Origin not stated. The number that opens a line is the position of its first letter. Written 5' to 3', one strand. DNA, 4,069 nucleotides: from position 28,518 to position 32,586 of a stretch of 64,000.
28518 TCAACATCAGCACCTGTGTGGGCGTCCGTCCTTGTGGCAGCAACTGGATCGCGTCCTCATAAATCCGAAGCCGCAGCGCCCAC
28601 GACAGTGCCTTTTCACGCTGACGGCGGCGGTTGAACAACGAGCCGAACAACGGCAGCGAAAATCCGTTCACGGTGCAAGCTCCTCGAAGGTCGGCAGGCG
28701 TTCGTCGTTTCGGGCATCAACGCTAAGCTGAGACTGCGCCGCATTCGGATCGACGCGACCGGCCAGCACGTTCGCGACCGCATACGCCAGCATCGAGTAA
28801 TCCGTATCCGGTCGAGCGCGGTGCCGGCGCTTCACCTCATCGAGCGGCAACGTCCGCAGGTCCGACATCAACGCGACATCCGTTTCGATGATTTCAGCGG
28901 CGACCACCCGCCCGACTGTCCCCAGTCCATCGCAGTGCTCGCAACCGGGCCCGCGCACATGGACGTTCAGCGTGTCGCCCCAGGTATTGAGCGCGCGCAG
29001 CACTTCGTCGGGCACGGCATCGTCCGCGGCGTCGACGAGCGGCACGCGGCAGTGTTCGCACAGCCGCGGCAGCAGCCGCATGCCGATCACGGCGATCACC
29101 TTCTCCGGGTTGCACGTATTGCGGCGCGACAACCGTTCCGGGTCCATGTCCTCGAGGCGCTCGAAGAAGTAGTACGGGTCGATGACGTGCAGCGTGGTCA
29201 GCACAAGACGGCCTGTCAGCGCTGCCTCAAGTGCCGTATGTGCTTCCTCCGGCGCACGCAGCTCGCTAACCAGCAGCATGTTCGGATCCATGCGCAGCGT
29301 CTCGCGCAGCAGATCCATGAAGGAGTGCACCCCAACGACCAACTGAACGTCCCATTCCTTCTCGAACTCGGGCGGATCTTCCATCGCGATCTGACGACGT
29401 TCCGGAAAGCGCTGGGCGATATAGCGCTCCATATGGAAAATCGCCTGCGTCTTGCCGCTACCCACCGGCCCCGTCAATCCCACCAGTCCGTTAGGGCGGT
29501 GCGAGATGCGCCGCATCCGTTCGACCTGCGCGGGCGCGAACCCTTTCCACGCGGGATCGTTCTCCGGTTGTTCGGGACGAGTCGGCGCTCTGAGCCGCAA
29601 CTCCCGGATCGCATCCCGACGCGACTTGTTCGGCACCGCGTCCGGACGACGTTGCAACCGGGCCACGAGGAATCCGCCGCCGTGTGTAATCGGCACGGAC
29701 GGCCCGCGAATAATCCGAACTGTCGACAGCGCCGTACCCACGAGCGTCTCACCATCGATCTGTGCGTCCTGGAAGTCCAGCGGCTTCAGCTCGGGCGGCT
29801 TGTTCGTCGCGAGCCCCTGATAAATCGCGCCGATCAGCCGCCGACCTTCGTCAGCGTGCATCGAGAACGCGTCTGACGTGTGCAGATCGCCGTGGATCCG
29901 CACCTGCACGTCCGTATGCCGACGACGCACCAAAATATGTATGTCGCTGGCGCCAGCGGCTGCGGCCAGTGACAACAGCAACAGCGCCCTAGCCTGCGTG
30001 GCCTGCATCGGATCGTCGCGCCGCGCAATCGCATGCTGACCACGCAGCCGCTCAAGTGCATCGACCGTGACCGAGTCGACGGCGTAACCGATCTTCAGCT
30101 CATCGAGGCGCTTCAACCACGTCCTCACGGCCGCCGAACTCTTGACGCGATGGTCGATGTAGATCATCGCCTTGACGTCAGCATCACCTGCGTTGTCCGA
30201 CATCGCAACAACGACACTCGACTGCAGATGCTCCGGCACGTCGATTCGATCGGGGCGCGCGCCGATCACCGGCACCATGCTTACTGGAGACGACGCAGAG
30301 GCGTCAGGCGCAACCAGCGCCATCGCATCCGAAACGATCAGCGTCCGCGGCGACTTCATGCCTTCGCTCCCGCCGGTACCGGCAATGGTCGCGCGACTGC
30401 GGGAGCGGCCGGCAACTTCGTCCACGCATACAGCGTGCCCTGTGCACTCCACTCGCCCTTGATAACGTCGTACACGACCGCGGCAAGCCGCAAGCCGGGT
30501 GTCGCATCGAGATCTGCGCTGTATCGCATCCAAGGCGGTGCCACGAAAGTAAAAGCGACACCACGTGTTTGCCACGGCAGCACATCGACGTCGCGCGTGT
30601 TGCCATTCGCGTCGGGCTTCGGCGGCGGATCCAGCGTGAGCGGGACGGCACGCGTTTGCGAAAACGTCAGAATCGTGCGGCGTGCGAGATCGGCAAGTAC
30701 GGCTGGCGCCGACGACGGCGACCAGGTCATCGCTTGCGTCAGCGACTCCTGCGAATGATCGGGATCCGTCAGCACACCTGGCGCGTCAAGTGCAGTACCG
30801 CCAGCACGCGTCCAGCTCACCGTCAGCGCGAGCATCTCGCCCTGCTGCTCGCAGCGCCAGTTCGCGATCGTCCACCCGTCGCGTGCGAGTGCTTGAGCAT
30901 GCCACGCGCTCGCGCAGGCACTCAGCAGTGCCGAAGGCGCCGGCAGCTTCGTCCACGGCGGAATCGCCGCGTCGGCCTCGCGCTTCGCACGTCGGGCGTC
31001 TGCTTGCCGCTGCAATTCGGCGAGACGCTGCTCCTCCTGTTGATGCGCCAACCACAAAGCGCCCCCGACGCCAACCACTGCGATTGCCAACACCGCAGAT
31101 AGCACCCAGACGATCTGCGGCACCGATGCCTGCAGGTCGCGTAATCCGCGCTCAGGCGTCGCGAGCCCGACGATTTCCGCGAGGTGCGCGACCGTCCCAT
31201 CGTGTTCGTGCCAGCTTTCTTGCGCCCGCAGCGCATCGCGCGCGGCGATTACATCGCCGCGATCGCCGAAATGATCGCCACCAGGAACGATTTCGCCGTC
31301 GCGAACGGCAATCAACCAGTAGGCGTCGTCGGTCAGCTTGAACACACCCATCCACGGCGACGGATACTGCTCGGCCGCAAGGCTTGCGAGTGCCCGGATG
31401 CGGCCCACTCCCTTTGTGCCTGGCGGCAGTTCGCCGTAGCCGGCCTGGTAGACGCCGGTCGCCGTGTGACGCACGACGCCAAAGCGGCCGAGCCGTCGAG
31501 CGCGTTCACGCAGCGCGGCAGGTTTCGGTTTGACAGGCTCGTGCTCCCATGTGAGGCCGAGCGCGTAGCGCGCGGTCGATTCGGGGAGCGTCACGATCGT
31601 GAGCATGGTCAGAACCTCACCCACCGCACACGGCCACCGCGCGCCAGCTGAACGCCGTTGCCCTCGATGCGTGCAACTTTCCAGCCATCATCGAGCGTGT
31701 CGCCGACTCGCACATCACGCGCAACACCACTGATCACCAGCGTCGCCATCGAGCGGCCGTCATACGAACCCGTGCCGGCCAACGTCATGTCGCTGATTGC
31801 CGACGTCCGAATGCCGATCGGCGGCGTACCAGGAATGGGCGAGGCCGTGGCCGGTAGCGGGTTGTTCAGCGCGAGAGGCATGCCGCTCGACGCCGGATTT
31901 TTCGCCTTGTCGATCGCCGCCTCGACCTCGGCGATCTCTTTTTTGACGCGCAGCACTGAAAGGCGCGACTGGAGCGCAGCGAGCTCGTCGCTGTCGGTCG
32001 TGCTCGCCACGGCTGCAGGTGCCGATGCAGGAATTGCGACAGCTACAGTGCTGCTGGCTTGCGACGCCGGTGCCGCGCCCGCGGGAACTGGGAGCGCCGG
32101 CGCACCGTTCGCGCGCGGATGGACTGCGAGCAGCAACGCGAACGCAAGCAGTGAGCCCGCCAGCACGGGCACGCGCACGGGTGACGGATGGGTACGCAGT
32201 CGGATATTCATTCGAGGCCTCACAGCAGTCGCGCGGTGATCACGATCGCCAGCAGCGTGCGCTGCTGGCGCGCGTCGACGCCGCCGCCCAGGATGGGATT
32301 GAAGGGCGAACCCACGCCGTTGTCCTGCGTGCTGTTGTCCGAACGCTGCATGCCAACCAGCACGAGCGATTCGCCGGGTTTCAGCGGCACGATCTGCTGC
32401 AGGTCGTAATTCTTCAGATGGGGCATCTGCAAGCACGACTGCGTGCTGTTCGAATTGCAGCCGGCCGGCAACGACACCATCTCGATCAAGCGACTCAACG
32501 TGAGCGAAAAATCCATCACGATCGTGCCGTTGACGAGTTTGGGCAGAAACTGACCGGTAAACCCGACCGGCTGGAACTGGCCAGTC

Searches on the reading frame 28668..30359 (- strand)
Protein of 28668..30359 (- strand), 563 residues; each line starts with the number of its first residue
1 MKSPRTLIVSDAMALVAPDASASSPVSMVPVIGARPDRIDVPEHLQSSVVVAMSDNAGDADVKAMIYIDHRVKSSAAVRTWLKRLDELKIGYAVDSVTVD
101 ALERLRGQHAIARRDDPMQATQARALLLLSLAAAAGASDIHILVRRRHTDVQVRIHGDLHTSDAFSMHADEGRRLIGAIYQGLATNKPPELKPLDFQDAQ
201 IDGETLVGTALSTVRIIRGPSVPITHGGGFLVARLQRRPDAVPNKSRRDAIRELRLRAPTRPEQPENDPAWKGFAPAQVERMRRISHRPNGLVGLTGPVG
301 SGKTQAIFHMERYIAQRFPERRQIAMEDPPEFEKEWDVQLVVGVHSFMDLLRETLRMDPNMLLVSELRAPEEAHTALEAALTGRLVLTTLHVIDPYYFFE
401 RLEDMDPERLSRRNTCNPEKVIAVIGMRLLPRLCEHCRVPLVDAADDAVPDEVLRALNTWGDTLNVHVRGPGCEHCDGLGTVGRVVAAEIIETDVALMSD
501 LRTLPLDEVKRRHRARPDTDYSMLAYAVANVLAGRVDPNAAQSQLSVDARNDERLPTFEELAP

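Call 5: search_protein_families(library=pfam, proteins=[window:28668-30359:-], max_evalue=0.01)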
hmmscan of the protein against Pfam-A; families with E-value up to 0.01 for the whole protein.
window:28668-30359:- (563 aa): 2 families
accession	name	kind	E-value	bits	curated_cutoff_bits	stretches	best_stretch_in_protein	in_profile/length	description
PF00437.27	T2SSE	-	5e-35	121.3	24.9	1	273-498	125-327/370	Type II/IV secretion system protein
PF13604.12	AAA_30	-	0.0046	17.2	27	0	275-314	3-42/191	AAA domain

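Call 6: search_protein_families(library=ncbifam, proteins=[window:28668-30359:-], max_evalue=0.01)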
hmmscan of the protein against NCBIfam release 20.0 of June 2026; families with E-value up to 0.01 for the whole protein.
window:28668-30359:- (563 aa): 14 families
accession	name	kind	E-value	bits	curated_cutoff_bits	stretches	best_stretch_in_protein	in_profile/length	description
TIGR02533.1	type_II_gspE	equivalog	6e-34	117.5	630.25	1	273-535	226-476/486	type II secretion system ATPase GspE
NF041000.1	ATPase_ComGA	equivalog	3.4e-31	108.2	300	1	273-409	111-249/267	competence type IV pilus ATPase ComGA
NF053534.1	T4PilAsmATPsTfpB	equivalog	5.7e-31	107.6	850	1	273-500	319-538/584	type IV pilus assembly ATPase TfpB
NF007755.0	PRK10436.1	equivalog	2.3e-29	102.4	617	1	273-501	202-416/465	type II secretion system protein GspE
TIGR02538.1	type_IV_pilB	equivalog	4.1e-28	98.3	675.65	1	273-494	299-512/564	type IV-A pilus assembly ATPase PilB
TIGR01420.1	pilT_fam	subfamily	1.5e-25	90.2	319.1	1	281-443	113-281/343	PilT/PilU family type 4a pilus ATPase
TIGR02525.1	plasmid_TraJ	equivalog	1.9e-13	50.1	368.3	1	290-410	149-277/372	plasmid transfer ATPase TraJ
TIGR02524.1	dot_icm_DotB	equivalog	3e-08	33.3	463.3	1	290-394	134-248/358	Dot/Icm type IV secretion system ATPase DotB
TIGR02782.1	TrbB_P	equivalog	3.6e-07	29.8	304.55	1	288-405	136-255/303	P-type conjugative transfer ATPase TrbB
TIGR02788.1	VirB11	equivalog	1.3e-06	27.7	249.95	1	295-406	149-266/308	P-type DNA transfer ATPase VirB11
NF010469.0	PRK13894.1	subfamily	4.2e-06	26.3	508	1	287-404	148-266/320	conjugal transfer ATPase TrbB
NF058587.1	archaellum_moto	equivalog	1.4e-05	24.1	550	1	300-395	285-386/527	archaellum flagellar ATPase motor FlaI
NF010407.0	PRK13833.1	subfamily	0.00016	21.2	499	1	278-408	133-265/323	conjugal transfer protein TrbB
TIGR03819.1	heli_sec_ATPase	hypoth_equivalog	0.00035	19.9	373.15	1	285-394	175-289/340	TadA family conjugal transfer-associated ATPase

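Call 41: search_dna_similar(query=window:28668-30359:-, collection=plasmids, mode=protein, max_rows=40, rows=spread, max_evalue=1e-30)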
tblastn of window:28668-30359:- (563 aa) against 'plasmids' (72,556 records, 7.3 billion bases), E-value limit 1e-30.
Records with a match: 97; places in all: 98; records where one place covers at least 80% of the query: 83.
Best place of each record, by identity: 95-99% 1; 80-90% 1; <60% 95.
By first word of the organism name: Escherichia 42; Burkholderia 21; Cupriavidus 10; Ralstonia 9; Paraburkholderia 5; Gluconobacter 2; Acetobacter 2; Salmonella 2; Caballeronia 1; Acidovorax 1; and 2 more.
By predicted mobility (MOB-suite, as given by PLSDB): conjugative 57; non-mobilizable 26; mobilizable 14.
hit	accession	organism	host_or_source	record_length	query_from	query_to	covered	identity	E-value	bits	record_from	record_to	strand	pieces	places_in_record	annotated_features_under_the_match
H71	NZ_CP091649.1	Burkholderia aenigmatica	-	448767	1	563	100%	98.2%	0e+0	973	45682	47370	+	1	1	ATPase, T2SS/T4P/T4SS family | pilO2: type 4b pilus protein PilO2 | type II secretion system F family protein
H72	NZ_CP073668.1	Burkholderia contaminans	Homo sapiens,blood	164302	34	561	93%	55.7%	9e-141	527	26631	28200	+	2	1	ATPase, T2SS/T4P/T4SS family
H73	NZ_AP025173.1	Cupriavidus sp. P-10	-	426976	66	561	88%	43.5%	1e-100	341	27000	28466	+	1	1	ATPase, T2SS/T4P/T4SS family | type II secretion system F family protein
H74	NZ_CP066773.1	Ralstonia pickettii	Homo sapiens,single cell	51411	65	553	87%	43.7%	3e-94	322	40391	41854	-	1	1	ATPase, T2SS/T4P/T4SS family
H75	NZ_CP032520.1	Cupriavidus oxalaticus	cell culture,activated sludge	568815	66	549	86%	43.4%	2e-91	314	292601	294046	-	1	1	ATPase, T2SS/T4P/T4SS family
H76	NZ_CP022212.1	Burkholderia gladioli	Environment,environmental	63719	41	547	90%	41.0%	3e-91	314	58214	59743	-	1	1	ATPase, T2SS/T4P/T4SS family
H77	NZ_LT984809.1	Cupriavidus taiwanensis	-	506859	66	549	86%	42.4%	3e-95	325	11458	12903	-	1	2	ATPase, T2SS/T4P/T4SS family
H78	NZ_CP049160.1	Caballeronia sp. SBC1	whole organism,soil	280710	60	538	85%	39.8%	2e-88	306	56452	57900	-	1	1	ATPase, T2SS/T4P/T4SS family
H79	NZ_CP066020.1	Cupriavidus necator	-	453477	138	549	73%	45.9%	1e-90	312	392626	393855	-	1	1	ATPase, T2SS/T4P/T4SS family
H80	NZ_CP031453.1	Burkholderia gladioli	Lagria villosa,Whole organism,Female ...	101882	76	552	85%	39.6%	1e-77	275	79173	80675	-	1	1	ATPase, T2SS/T4P/T4SS family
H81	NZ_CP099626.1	Paraburkholderia fungorum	Arabidopsis thaliana,pure culture,leaf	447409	60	538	85%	38.6%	7e-82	286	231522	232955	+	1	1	ATPase, T2SS/T4P/T4SS family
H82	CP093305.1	Ralstonia insidiosa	-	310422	60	549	87%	37.5%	3e-78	276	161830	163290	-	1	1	tadA: Flp pilus assembly complex ATPase component TadA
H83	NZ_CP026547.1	Cupriavidus metallidurans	single cell,soil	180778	62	548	87%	37.0%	3e-73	261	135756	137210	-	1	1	ATPase, T2SS/T4P/T4SS family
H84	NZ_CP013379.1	Burkholderia pseudomultivorans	soil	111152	66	538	84%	37.0%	3e-70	253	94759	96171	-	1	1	ATPase, T2SS/T4P/T4SS family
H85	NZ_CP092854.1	Burkholderia contaminans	water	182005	66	538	84%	36.5%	6e-74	263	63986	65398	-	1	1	ATPase, T2SS/T4P/T4SS family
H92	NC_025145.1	Escherichia coli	lamb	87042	37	548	91%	29.6%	7e-32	139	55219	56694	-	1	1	ATPase, T2SS/T4P/T4SS family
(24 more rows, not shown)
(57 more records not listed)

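Call 42: get_annotated_region(hit=H92, flank=9000)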
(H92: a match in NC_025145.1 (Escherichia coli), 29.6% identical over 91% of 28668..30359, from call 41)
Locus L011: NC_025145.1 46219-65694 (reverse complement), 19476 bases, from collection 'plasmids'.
description: Escherichia coli plasmid pL2-87, complete sequence
organism: Escherichia coli (NCBI taxid 562)
taxonomy: Bacteria; Pseudomonadota; Gammaproteobacteria; Enterobacterales; Enterobacteriaceae; Escherichia; Escherichia coli
host: -; source: lamb; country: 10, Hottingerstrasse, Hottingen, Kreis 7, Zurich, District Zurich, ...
typing (MOB-suite, as given by PLSDB): conjugative; replicon IncK2/Z; relaxase MOBP; mating-pair formation MPF_I
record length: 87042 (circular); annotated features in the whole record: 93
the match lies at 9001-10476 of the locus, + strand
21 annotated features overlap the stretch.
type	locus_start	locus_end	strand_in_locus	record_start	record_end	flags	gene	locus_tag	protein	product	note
CDS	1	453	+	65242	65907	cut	-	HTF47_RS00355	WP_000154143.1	hypothetical protein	-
CDS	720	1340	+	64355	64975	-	-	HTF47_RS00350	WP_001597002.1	OB-fold-containig protein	-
CDS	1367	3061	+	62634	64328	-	-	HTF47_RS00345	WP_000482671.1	flotillin family protein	-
CDS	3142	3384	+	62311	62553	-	-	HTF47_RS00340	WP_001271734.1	PilI type IV pilus biogenesis protein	-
CDS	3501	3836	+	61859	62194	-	-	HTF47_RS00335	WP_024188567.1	hypothetical protein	-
CDS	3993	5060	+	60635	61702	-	-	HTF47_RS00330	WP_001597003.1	toxin co-regulated pilus biosynthesis Q family protein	-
CDS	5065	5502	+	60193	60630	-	pilM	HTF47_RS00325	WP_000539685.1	type IV pilus biogenesis protein PilM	-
CDS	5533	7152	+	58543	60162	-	-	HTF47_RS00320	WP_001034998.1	PilN family type IVB pilus formation outer membrane protein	GO:0009297 - pilus assembly [Evidence IEA]; GO:0009306 - protein secretion [Evidence IEA]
CDS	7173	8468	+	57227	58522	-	pilO2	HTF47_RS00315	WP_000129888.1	type 4b pilus protein PilO2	-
CDS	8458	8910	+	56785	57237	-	pilP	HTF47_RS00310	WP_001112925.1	type IV pilus biogenesis protein PilP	GO:0009297 - pilus assembly [Evidence IEA]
CDS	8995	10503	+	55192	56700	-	-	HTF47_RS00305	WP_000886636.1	ATPase, T2SS/T4P/T4SS family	-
CDS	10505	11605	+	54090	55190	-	-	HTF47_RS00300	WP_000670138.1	type II secretion system F family protein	-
CDS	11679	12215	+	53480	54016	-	-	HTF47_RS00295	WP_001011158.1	type 4 pilus major pilin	-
CDS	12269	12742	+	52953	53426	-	-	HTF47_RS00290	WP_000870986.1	lytic transglycosylase domain-containing protein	-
CDS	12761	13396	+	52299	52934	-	-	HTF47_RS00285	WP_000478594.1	prepilin peptidase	-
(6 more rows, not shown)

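Call 43: get_annotated_region(hit=H74, flank=10000)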
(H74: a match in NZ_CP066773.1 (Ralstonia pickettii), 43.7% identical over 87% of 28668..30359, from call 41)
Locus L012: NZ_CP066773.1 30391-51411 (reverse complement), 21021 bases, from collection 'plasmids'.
description: Ralstonia pickettii strain K-288 plasmid pRP6297_1, complete sequence
organism: Ralstonia pickettii (NCBI taxid 329)
taxonomy: Bacteria; Pseudomonadota; Betaproteobacteria; Burkholderiales; Burkholderiaceae; Ralstonia; Ralstonia pickettii
host: -; source: Homo sapiens,single cell; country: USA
typing (MOB-suite, as given by PLSDB): non-mobilizable; replicon rep_cluster_1705; mating-pair formation MPF_T
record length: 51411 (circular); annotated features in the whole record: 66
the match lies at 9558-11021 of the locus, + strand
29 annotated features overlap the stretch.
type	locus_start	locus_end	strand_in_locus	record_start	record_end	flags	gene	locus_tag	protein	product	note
CDS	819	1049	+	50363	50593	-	-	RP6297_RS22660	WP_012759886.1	hypothetical protein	-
CDS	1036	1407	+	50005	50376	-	-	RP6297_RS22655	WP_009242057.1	type II toxin-antitoxin system PemK/MazF family toxin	-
CDS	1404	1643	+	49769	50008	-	-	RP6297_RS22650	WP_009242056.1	hypothetical protein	-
CDS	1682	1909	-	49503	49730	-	-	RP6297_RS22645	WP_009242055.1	hypothetical protein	-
CDS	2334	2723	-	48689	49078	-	-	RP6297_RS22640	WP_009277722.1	hypothetical protein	-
CDS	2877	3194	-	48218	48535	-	-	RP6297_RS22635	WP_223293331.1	hypothetical protein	-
CDS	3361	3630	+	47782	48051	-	-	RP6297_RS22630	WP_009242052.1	hypothetical protein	-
CDS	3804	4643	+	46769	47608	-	-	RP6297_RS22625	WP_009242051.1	hypothetical protein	-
CDS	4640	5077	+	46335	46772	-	-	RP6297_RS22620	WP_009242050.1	lytic transglycosylase domain-containing protein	-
CDS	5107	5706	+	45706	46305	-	-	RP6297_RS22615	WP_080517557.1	toxin co-regulated pilus biosynthesis Q family protein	-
CDS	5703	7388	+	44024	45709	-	-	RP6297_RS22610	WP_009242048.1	pilus assembly protein PilN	-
CDS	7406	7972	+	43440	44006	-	pilP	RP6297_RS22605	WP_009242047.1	type IV pilus biogenesis protein PilP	GO:0009297 - pilus assembly [Evidence IEA]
CDS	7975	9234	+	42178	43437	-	pilO2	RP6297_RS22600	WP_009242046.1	type 4b pilus protein PilO2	-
CDS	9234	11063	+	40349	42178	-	-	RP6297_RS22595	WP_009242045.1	ATPase, T2SS/T4P/T4SS family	-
CDS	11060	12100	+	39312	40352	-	-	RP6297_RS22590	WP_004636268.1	type II secretion system F family protein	-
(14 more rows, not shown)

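Call 71: search_dna_similar(query=window:28668-30359:-, collection=plasmids, mode=protein, max_rows=60, rows=best, max_evalue=1e-40)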
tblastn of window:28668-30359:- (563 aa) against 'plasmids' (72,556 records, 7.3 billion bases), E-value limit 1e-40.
Records with a match: 51; places in all: 52; records where one place covers at least 80% of the query: 38.
Best place of each record, by identity: 95-99% 1; 80-90% 1; <60% 49.
By first word of the organism name: Burkholderia 21; Cupriavidus 10; Ralstonia 9; Paraburkholderia 5; Gluconobacter 2; Caballeronia 1; Acidovorax 1; Acidiphilium 1; Acetobacter 1.
By predicted mobility (MOB-suite, as given by PLSDB): non-mobilizable 26; mobilizable 13; conjugative 12.
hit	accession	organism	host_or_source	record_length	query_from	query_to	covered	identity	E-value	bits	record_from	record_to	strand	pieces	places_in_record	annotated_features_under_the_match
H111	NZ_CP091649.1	Burkholderia aenigmatica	-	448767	1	563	100%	98.2%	0e+0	973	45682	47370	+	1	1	ATPase, T2SS/T4P/T4SS family | pilO2: type 4b pilus protein PilO2 | type II secretion system F family protein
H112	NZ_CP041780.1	Burkholderia sp. MS455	single cell,soybean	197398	1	562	100%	83.6%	0e+0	827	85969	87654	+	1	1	ATPase, T2SS/T4P/T4SS family | pilO2: type 4b pilus protein PilO2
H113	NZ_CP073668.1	Burkholderia contaminans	Homo sapiens,blood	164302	34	561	93%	55.7%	9e-141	527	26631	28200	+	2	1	ATPase, T2SS/T4P/T4SS family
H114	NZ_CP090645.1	Burkholderia contaminans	sheep,milk,milk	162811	34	561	94%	55.5%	4e-164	525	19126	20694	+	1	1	ATPase, T2SS/T4P/T4SS family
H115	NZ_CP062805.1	Cupriavidus basilensis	Cell culture,Sediment of a freshwater ...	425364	66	561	88%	43.5%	1e-100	341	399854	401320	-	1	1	ATPase, T2SS/T4P/T4SS family | type II secretion system F family protein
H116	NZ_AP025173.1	Cupriavidus sp. P-10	-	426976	66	561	88%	43.5%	1e-100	341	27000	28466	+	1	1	ATPase, T2SS/T4P/T4SS family | type II secretion system F family protein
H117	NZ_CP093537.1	Ralstonia pseudosolanacearum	cell culture,pepper stem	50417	65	561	88%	43.1%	2e-93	320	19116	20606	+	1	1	ATPase, T2SS/T4P/T4SS family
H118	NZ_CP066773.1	Ralstonia pickettii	Homo sapiens,single cell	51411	65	553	87%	43.7%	3e-94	322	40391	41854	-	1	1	ATPase, T2SS/T4P/T4SS family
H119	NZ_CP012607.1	Ralstonia insidiosa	fresh-cut produce processing plant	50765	65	553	87%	43.7%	4e-94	322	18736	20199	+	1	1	ATPase, T2SS/T4P/T4SS family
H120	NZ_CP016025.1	Ralstonia insidiosa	cell culture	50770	65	553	87%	43.7%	4e-94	322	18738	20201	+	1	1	ATPase, T2SS/T4P/T4SS family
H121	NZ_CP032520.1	Cupriavidus oxalaticus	cell culture,activated sludge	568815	66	549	86%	43.4%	2e-91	314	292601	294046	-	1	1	ATPase, T2SS/T4P/T4SS family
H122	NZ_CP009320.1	Burkholderia gladioli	Plant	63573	41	547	90%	41.0%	3e-91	314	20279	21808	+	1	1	ATPase, T2SS/T4P/T4SS family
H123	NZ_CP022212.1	Burkholderia gladioli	Environment,environmental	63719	41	547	90%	41.0%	3e-91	314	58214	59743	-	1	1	ATPase, T2SS/T4P/T4SS family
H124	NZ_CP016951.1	Cupriavidus taiwanensis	Mimosa,single cell,nodules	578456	66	549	86%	42.8%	6e-93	319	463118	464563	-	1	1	ATPase, T2SS/T4P/T4SS family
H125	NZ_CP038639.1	Cupriavidus oxalaticus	whole organism,sewage sludge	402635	66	549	86%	42.8%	1e-92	318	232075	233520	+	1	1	ATPase, T2SS/T4P/T4SS family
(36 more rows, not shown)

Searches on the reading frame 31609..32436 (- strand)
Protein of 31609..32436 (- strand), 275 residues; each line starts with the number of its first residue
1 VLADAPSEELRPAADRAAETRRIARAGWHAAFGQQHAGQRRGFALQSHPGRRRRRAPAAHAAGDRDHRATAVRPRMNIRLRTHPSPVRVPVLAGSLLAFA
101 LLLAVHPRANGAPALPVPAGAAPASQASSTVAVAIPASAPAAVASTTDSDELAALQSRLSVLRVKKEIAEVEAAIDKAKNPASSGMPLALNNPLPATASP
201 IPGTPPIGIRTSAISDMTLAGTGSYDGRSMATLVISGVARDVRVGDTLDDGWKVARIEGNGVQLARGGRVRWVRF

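Call 5: search_protein_families(library=pfam, proteins=[window:31609-32436:-], max_evalue=0.01)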
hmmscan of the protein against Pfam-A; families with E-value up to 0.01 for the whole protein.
window:31609-32436:- (275 aa): 1 family
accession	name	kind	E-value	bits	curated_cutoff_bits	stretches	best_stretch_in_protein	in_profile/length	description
PF23893.1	Y4YQ_C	-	1.5e-05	25.1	27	1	241-270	21-50/53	Uncharacterised protein Y4YQ C-terminal domain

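Call 6: search_protein_families(library=ncbifam, proteins=[window:31609-32436:-], max_evalue=0.01)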
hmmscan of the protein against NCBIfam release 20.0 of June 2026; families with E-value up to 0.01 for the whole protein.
window:31609-32436:- (275 aa): 2 families
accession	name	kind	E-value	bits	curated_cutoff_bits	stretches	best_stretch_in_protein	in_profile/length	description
TIGR03021.1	pilP_fam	equivalog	8.4e-11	42.9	34.65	1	147-264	2-118/119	type IV pilus biogenesis protein PilP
NF041515.1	GspC_delta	equivalog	0.0034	17.2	150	1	126-271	22-159/311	type II secretion system protein GspC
